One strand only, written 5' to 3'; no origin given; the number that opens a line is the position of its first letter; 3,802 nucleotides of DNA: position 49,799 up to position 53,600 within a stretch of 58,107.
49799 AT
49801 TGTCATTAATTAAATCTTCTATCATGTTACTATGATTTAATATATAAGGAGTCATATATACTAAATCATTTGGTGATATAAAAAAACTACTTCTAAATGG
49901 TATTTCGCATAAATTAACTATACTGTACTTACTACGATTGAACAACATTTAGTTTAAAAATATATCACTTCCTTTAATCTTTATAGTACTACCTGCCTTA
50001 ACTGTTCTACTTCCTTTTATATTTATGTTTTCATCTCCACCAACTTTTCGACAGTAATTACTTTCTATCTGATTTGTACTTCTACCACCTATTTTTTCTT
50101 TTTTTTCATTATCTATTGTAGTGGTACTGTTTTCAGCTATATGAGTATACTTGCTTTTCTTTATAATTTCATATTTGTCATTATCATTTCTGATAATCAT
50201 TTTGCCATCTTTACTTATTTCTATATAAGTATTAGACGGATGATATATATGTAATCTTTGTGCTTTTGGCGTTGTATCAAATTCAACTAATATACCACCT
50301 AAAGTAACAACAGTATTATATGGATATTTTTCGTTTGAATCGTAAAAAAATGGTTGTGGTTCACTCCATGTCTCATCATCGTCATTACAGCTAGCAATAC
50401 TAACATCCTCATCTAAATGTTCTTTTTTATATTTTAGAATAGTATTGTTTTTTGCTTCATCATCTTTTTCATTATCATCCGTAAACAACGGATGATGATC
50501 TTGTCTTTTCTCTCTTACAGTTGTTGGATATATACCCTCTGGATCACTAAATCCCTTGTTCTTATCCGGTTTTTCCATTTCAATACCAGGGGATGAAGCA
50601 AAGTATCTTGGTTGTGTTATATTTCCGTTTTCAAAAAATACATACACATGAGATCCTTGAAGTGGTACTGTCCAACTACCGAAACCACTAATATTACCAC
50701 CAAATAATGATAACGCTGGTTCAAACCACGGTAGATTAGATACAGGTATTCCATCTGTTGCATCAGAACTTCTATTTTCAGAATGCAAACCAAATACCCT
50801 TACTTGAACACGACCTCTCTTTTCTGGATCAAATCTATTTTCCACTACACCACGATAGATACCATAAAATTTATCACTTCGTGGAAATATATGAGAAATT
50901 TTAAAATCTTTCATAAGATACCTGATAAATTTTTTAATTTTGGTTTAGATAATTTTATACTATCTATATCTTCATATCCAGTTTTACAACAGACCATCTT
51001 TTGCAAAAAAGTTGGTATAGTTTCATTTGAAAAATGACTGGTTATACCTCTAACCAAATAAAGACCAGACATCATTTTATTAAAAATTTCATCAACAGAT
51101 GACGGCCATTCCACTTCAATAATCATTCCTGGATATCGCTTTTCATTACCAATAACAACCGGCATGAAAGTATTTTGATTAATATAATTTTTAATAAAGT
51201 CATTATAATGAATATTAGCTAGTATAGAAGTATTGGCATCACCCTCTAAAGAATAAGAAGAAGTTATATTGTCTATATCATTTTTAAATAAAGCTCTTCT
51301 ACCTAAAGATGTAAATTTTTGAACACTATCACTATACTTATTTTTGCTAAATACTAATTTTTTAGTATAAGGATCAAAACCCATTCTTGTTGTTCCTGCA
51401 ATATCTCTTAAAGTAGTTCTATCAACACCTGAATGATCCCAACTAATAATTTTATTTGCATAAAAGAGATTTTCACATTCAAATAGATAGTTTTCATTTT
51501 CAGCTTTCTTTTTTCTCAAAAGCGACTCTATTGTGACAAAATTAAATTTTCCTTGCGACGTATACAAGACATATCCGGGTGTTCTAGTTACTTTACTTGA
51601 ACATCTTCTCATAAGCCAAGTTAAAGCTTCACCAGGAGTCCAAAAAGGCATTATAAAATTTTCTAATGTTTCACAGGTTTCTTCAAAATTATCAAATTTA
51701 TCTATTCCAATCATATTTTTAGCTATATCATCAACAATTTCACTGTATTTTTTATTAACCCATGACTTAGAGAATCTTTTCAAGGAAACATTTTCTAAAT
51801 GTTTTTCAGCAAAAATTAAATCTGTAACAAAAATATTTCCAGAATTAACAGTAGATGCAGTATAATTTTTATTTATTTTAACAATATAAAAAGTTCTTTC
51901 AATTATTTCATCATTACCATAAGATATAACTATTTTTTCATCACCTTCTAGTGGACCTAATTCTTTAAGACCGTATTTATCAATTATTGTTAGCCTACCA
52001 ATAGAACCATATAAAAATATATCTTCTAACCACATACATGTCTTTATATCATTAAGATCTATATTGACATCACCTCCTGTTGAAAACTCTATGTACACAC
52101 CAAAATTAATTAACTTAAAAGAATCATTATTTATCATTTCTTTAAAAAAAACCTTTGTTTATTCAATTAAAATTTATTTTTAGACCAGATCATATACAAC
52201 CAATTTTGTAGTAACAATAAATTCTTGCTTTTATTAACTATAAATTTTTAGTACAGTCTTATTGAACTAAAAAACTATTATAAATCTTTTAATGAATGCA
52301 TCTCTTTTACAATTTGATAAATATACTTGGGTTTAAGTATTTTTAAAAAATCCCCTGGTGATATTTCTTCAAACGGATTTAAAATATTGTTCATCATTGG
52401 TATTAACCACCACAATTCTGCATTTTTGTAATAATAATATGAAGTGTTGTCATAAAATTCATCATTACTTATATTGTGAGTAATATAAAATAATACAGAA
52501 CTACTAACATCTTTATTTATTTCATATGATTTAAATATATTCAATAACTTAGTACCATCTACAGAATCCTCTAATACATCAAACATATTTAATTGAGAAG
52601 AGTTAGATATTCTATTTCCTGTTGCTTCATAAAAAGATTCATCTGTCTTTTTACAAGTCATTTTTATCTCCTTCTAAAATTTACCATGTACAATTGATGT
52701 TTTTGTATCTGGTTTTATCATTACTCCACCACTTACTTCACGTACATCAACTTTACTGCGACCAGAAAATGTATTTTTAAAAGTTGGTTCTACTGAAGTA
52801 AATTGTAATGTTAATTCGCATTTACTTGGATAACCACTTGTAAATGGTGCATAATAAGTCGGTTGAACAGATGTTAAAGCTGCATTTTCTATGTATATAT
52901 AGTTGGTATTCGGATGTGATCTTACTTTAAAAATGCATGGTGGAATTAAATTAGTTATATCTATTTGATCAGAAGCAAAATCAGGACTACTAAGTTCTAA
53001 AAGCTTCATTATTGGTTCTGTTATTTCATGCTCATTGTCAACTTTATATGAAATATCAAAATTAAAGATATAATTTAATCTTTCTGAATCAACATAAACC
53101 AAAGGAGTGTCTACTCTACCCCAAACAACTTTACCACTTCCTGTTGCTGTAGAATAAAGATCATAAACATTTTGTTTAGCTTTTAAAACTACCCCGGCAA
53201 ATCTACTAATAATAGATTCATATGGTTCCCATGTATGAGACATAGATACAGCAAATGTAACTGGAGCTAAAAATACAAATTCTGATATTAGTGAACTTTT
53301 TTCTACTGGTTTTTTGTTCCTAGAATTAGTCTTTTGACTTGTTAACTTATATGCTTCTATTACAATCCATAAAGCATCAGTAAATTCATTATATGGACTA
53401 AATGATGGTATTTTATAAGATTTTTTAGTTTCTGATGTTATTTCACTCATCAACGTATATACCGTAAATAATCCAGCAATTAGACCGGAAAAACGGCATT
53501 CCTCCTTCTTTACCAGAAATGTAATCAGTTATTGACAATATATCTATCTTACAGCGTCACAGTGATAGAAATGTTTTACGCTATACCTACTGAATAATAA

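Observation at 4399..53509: Twelve copies of a conserved leader that puts AGGAGG 45-60 nt upstream of the ATG and bridges the gap with a covarying hairpin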

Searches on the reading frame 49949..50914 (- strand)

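Call 19: search_protein_families(library=phrogs, proteins=[window:49949-50914:-])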
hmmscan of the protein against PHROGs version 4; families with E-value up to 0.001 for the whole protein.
window:49949-50914:- (321 aa): 4 families
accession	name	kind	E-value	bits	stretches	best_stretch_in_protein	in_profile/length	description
phrog_430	-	tail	9.2e-65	220.5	2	18-170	19-147/868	baseplate hub subunit and tail lysozyme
phrog_694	-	tail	8.8e-09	35.2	1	22-97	26-101/851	baseplate hub and tail lysozyme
phrog_27932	-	tail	2.9e-06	26.8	1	193-315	528-653/855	baseplate hub subunit and tail lysozyme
phrog_9992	-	tail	0.00075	20.1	0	253-320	110-178/228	baseplate assembly protein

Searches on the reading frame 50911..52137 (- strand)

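Call 19: search_protein_families(library=phrogs, proteins=[window:50911-52137:-])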
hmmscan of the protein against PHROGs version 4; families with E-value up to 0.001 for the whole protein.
window:50911-52137:- (408 aa): 1 family
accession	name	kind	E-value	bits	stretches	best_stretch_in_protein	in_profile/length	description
phrog_350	-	tail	1.7e-28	100.8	1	29-385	32-425/436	tail protein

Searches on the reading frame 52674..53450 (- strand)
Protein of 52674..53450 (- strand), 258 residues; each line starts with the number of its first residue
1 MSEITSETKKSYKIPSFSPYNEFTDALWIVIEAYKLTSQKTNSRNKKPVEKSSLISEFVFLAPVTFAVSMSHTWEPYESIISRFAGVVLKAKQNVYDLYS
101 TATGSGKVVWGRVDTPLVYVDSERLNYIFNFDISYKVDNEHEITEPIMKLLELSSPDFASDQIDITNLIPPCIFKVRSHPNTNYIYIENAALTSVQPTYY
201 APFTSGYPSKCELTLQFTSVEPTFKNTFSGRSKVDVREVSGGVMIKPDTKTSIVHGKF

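Call 10: search_protein_families(library=pfam, proteins=[window:52674-53450:-])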
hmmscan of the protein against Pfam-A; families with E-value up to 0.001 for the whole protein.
window:52674-53450:- (258 aa): 0 families

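Call 100: search_protein_families(library=phrogs, proteins=[window:52674-53450:-], max_evalue=0.001)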
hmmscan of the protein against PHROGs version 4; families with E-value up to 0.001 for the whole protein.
window:52674-53450:- (258 aa): 1 family
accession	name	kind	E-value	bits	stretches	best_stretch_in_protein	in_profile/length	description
phrog_1114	-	head and packaging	6.8e-05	23.4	1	45-219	33-213/229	PmgG-like head morphogenesis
